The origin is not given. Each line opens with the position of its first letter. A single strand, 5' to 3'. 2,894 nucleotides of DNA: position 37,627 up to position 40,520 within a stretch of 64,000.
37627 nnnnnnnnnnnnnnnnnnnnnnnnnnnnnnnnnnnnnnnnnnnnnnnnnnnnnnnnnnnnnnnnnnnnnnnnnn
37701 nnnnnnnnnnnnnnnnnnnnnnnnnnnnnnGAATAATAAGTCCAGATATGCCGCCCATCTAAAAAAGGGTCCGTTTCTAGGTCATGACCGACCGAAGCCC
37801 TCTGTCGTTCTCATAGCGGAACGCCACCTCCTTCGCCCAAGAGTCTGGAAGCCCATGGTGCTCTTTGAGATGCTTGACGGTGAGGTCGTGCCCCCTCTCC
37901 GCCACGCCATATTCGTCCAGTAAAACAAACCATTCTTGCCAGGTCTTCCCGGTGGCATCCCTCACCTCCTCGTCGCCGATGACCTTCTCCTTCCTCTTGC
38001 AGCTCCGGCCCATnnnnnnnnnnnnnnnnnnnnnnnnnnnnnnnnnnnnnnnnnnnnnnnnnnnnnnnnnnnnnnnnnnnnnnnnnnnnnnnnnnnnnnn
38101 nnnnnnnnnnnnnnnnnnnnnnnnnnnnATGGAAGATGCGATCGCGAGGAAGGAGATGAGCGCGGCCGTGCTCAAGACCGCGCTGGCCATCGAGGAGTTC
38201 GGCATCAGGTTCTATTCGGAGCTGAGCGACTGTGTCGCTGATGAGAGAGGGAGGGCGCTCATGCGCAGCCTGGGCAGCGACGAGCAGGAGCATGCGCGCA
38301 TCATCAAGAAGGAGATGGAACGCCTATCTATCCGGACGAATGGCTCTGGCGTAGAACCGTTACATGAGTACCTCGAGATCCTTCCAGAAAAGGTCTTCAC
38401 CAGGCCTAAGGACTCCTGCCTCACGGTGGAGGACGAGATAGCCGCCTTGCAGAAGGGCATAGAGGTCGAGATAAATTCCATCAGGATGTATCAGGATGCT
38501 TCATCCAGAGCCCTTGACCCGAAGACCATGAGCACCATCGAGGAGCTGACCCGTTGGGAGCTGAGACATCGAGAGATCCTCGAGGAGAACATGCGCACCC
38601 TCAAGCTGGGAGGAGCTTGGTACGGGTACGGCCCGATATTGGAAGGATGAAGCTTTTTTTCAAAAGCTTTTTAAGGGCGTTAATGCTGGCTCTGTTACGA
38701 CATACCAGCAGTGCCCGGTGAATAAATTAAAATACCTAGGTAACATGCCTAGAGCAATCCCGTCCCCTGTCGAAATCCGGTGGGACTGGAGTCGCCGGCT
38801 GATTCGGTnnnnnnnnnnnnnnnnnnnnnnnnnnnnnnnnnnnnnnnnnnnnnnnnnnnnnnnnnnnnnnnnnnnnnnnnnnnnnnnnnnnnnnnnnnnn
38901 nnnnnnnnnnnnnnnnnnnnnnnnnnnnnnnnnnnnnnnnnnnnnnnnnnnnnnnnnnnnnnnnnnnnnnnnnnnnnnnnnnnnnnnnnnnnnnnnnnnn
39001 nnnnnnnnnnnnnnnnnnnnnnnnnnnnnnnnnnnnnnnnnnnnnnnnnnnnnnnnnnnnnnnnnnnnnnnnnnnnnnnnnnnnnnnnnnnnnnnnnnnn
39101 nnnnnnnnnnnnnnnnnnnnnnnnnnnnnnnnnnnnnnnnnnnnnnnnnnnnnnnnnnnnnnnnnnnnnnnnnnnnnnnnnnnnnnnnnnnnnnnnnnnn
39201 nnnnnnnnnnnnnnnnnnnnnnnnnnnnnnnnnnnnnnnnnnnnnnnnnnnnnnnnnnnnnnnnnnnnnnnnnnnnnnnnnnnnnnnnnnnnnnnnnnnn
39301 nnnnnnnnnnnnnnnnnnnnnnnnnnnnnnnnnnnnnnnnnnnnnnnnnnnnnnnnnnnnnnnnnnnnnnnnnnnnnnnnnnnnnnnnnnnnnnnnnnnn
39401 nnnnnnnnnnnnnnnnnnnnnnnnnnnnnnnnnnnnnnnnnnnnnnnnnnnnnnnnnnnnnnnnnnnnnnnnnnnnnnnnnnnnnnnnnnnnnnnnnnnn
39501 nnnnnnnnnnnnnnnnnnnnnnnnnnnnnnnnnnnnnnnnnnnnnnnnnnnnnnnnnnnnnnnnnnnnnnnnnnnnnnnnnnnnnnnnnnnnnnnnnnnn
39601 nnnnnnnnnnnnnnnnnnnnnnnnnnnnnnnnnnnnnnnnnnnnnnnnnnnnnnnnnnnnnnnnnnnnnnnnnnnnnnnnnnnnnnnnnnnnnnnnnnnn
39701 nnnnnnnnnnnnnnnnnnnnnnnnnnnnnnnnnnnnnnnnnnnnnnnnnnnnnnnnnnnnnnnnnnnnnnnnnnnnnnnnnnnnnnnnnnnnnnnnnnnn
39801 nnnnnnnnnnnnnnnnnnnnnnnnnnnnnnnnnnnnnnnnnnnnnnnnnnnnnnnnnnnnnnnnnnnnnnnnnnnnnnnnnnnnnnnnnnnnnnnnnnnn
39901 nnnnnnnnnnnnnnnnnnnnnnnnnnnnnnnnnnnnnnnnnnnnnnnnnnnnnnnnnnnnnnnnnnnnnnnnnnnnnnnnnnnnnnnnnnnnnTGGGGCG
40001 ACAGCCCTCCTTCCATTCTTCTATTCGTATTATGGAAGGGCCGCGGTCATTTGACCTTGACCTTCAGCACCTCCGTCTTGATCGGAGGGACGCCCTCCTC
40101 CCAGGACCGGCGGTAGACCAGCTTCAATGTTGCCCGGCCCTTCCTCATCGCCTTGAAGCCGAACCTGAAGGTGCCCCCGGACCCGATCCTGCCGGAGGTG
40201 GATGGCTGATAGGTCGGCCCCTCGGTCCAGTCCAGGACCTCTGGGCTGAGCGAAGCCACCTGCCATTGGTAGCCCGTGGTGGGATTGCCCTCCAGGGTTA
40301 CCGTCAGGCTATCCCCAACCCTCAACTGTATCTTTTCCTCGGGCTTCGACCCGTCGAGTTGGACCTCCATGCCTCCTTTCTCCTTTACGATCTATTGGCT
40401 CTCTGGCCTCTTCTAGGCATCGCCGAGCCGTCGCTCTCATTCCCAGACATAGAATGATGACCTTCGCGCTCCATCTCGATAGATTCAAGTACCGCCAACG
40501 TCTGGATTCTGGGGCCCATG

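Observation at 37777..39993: HdrD-type CCG-domain oxidoreductase and a rubrerythrin-like protein encoded divergently from the NiFe-less complex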

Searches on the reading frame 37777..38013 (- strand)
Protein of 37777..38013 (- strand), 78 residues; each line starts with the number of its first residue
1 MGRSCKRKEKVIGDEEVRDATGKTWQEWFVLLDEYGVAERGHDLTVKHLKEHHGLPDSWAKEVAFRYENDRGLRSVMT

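Call 4: search_protein_families(library=pfam, proteins=[window:37777-38013:-], max_evalue=0.01)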
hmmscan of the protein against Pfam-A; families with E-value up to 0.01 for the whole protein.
window:37777-38013:- (78 aa): 1 family
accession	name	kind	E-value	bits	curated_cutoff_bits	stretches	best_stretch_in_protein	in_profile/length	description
PF14117.11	DUF4287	-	3.2e-07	30.7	27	1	16-64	8-55/60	Domain of unknown function (DUF4287)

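Call 5: search_protein_families(library=ncbifam, proteins=[window:37777-38013:-], max_evalue=0.001)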
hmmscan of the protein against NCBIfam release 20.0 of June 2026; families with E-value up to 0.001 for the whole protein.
window:37777-38013:- (78 aa): 0 families

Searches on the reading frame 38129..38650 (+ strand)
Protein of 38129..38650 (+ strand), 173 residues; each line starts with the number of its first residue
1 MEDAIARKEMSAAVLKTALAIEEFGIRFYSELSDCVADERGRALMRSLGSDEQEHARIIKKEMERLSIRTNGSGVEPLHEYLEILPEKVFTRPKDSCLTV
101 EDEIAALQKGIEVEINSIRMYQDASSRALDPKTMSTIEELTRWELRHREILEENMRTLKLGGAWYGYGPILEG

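Call 4: search_protein_families(library=pfam, proteins=[window:38129-38650:+], max_evalue=0.01)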
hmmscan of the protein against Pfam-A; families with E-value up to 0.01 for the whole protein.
window:38129-38650:+ (173 aa): 2 families
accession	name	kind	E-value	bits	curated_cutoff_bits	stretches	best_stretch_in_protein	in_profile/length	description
PF02915.23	Rubrerythrin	-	1.1e-12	48.9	22.8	1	14-153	2-135/137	Rubrerythrin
PF13668.12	Ferritin_2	-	0.00039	21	24.7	0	13-64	4-64/138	Ferritin-like domain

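Call 5: search_protein_families(library=ncbifam, proteins=[window:38129-38650:+], max_evalue=0.001)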
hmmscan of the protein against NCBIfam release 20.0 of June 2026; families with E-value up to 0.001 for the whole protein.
window:38129-38650:+ (173 aa): 1 family
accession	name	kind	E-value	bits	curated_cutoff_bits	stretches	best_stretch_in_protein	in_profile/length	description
NF045676.1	FeExpMbfA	equivalog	2.1e-05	24.1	450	0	13-61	98-146/318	iron exporter MbfA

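Call 66: search_solved_structures(query=window:38129-38650:+, max_evalue=0.01, show_alignments=1)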
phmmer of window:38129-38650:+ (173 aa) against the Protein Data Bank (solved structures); distinct sequences matched with E-value up to 0.01: 2.
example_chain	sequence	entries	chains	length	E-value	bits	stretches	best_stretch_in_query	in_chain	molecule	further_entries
1vjx_A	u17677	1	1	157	9.8e-06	28.8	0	13-64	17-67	putative ferritin-like diiron-carboxylate protein TM1526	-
2fzf_A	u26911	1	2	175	0.0054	19.9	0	14-66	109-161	hypothetical protein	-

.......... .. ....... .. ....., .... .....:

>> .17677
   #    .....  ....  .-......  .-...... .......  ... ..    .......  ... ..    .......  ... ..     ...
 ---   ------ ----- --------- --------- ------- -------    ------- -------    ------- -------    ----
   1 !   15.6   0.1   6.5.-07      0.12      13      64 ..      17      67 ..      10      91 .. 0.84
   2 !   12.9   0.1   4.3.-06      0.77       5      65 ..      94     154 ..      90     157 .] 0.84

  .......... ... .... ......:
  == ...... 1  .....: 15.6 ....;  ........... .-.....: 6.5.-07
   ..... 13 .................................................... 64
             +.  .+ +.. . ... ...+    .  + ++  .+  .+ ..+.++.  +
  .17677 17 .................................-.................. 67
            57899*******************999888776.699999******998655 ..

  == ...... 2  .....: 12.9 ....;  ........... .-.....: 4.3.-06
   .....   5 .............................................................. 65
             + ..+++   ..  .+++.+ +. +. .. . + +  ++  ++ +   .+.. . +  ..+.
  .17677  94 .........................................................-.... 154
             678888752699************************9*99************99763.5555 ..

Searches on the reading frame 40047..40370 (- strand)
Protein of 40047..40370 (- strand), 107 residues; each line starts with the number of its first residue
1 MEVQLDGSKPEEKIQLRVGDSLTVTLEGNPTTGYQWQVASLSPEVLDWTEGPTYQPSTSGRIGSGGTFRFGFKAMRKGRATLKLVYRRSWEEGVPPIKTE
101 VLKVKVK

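Call 4: search_protein_families(library=pfam, proteins=[window:40047-40370:-], max_evalue=0.01)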
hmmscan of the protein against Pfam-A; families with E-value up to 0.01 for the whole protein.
window:40047-40370:- (107 aa): 1 family
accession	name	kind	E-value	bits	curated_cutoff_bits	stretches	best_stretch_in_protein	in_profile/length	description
PF09394.16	Inhibitor_I42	-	7.4e-26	90.7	27.2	1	16-104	2-91/91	Chagasin family peptidase inhibitor I42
